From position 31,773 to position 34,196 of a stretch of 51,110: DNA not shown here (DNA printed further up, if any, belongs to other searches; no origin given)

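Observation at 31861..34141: AT-rich monocistronic island between efp and spoVT encoding an orphan ~707-aa sensor-like protein with a membrane-inserted C-terminus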

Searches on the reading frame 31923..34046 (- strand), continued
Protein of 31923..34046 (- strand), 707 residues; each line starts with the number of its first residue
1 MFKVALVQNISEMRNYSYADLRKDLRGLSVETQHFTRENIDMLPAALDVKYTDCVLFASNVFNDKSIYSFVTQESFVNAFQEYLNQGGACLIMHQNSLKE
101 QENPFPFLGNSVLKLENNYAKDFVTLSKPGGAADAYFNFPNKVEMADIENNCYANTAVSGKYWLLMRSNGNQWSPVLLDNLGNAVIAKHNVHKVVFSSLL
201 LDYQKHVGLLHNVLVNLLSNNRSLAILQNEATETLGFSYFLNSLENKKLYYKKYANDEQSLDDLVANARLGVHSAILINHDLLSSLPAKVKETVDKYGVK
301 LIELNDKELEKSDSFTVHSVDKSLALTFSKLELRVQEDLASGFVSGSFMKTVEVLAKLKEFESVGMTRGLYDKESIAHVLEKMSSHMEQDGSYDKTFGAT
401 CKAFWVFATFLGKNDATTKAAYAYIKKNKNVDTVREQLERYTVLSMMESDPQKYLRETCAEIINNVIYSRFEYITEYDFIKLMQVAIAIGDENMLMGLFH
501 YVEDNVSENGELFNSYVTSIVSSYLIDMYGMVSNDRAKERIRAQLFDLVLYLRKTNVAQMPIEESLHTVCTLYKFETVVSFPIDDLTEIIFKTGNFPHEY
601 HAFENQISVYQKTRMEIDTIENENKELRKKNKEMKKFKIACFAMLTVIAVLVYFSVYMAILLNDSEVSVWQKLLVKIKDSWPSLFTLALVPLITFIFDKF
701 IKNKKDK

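Call 44: find_homologous_proteins(query=A2, max_evalue=0.00001)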
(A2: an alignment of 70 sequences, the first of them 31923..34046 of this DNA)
Query A2 (70 sequences) (707 aa, profile of the alignment): 40 proteins with E <= 0.00001 among 8000 candidates.
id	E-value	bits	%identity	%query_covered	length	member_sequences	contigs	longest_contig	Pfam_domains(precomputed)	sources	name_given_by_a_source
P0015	1.7e-190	653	65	100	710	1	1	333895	-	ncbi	-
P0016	2.9e-188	646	65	98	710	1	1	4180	-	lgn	-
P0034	8.8e-188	644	43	99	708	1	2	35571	-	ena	-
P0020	1.3e-187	644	54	99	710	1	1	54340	-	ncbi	-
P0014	5.0e-186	638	66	100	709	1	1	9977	-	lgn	-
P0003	5.5e-185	635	76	100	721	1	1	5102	-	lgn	-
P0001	1.1e-183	631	92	100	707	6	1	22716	-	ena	-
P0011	1.1e-181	624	67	99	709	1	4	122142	-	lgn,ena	-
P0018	1.7e-180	620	55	100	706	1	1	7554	-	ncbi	-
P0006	2.0e-180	620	68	100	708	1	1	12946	-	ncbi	-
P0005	2.3e-180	620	71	100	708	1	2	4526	-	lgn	-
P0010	3.7e-180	619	66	100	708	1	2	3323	-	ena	-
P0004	6.0e-180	618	72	100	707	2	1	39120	-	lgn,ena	-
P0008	6.9e-180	618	67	99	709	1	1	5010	-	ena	-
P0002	3.2e-179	616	78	100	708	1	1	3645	-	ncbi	-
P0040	1.9e-164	567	39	100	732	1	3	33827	-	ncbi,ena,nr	ncbi:MAG: hypothetical protein IJF74_04925 [Clostridia bacterium]|nr:hypothetical protein [Clostridi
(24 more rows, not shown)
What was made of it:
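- Tried and rejected: A second homolog search with the 70-sequence profile returned the same 40 proteins, so that search was wasted (call 44).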

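Call 45: list_cluster_members(proteins=[L026:6001-8208:+, L027:6001-8223:+, L021:6001-8199:+, L029:6001-8157:+, L024:6001-8205:+, L023:6001-8376:+, P0045, P0046, P0059, P0101])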
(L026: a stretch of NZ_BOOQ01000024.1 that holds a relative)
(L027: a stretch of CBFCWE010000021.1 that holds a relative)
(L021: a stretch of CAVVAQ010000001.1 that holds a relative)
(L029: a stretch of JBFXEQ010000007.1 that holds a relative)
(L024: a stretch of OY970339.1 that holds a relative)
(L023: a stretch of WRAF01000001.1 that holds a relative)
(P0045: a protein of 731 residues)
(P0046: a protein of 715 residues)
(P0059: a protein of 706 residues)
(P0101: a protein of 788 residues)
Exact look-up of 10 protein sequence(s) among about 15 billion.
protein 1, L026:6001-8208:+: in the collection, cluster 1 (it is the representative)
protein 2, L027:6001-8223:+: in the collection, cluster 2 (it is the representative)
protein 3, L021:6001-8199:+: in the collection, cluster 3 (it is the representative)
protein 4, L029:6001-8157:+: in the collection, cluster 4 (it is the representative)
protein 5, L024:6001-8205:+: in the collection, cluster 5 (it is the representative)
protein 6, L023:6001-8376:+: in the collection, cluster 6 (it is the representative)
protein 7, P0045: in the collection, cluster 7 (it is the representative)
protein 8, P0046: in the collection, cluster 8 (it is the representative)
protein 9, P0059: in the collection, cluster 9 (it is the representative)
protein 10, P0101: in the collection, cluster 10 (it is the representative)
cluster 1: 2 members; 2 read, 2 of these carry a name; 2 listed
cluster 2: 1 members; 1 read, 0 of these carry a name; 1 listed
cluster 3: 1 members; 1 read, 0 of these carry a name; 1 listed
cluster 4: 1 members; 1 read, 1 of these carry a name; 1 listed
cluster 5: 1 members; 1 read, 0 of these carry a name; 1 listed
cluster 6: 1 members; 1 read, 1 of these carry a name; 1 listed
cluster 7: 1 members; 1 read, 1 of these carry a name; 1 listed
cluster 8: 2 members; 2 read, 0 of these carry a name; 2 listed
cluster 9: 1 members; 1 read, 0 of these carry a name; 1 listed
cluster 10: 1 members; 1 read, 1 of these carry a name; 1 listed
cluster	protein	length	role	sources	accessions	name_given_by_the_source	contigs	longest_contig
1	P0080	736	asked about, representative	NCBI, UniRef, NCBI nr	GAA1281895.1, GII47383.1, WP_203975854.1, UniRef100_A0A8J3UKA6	hypothetical protein Psi02_38070 [Planotetraspora silvatica] | Uncharacterized protein n=1 Tax=Planotetraspora silvatica TaxID=234614 ... | hypothetical protein [Planotetraspora silvatica]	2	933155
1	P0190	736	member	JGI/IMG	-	hypothetical protein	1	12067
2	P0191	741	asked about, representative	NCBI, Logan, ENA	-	-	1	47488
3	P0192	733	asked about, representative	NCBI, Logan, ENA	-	-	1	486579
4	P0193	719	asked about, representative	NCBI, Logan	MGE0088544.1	MAG: hypothetical protein AB7S50_03610 [Bacteroidales bacterium]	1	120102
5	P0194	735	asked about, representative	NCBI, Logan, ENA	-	-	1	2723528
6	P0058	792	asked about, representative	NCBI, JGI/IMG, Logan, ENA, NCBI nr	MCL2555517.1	MAG: hypothetical protein FWE03_00665 [Firmicutes bacterium] | hypothetical protein [Bacillota bacterium]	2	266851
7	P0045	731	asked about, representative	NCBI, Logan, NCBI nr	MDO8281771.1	MAG: hypothetical protein Q7U10_03990 [Thermodesulfovibrionia bacterium] | hypothetical protein [Thermodesulfovibrionia bacterium]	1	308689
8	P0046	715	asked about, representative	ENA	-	-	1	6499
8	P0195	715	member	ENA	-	-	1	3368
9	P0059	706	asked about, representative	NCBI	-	-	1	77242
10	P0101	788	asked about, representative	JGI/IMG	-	hypothetical protein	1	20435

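Call 50: find_related_loci(query=A3, collection=metagenome_contigs, flank=8000)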
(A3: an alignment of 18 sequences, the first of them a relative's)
Query A3 (731 aa) in metagenome_contigs; peptide patterns used: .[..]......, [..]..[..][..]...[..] (x = any residue, [..] = any of these).
114 stretches matched a pattern; 43 encode a relative of the query (tblastn E <= 1e-3); 43 distinct loci.
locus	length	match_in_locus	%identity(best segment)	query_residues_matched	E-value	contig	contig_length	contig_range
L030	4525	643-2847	46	1-724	0e+0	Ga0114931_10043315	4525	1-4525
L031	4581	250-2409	44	1-722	0e+0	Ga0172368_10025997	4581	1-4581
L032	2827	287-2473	44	1-722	0e+0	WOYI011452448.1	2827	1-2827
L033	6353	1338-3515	44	1-722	0e+0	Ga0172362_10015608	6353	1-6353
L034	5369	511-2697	44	1-724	0e+0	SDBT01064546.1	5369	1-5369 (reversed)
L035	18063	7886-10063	43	1-722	0e+0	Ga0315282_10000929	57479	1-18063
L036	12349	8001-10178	43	1-722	0e+0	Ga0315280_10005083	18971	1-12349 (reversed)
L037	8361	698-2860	42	1-718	0e+0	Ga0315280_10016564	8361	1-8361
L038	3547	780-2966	43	1-721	0e+0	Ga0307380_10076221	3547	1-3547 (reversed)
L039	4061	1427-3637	42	1-714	3e-179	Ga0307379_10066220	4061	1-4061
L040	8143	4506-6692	40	1-725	2e-172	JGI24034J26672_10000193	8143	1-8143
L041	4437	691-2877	39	1-719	3e-178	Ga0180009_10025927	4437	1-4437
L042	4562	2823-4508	46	1-564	1e-174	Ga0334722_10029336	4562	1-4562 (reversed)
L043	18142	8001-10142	43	1-680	1e-168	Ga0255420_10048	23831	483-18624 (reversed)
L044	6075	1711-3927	40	1-729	4e-170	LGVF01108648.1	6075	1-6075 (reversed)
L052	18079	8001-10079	35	1-680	1e-117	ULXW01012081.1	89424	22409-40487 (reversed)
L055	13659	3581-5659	35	1-680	1e-117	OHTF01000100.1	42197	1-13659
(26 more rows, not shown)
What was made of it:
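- Tried and rejected: A tighter 18-sequence alignment worked (call 50).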

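Call 60: find_related_loci(query=A3, collection=viral_contigs, flank=8000)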
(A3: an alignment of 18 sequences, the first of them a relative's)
Query A3 (731 aa) in viral_contigs; peptide patterns used: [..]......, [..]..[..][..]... (x = any residue, [..] = any of these).
35 stretches matched a pattern, but none encodes a relative of the query by tblastn (E <= 1e-3).

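Call 61: find_related_loci(query=A1, collection=viral_contigs, flank=8000)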
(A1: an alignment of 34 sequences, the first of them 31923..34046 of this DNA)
Query A1 (707 aa) in viral_contigs; peptide patterns used: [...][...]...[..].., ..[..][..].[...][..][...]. (x = any residue, [..] = any of these).
108 stretches matched a pattern, but none encodes a relative of the query by tblastn (E <= 1e-3).

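Call 63: search_dna_similar(query=window:31923-34046:-, collection=plasmids, mode=protein, max_evalue=0.001, max_rows=15)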
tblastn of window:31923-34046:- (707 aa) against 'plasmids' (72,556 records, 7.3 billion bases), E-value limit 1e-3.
No match.

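Call 64: search_dna_similar(query=window:31923-34046:-, collection=phages, mode=protein, max_evalue=0.001, max_rows=15)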
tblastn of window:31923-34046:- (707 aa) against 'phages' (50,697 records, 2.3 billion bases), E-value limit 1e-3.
No match.

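Call 65: search_dna_similar(query=P0045, collection=plasmids, mode=protein, max_evalue=0.001, max_rows=15)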
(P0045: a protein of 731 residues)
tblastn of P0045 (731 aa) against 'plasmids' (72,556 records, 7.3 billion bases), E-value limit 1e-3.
No match.
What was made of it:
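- Tried and rejected: Viral-contig, phage and plasmid searches found no homolog (calls 60, 61, 63-65).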
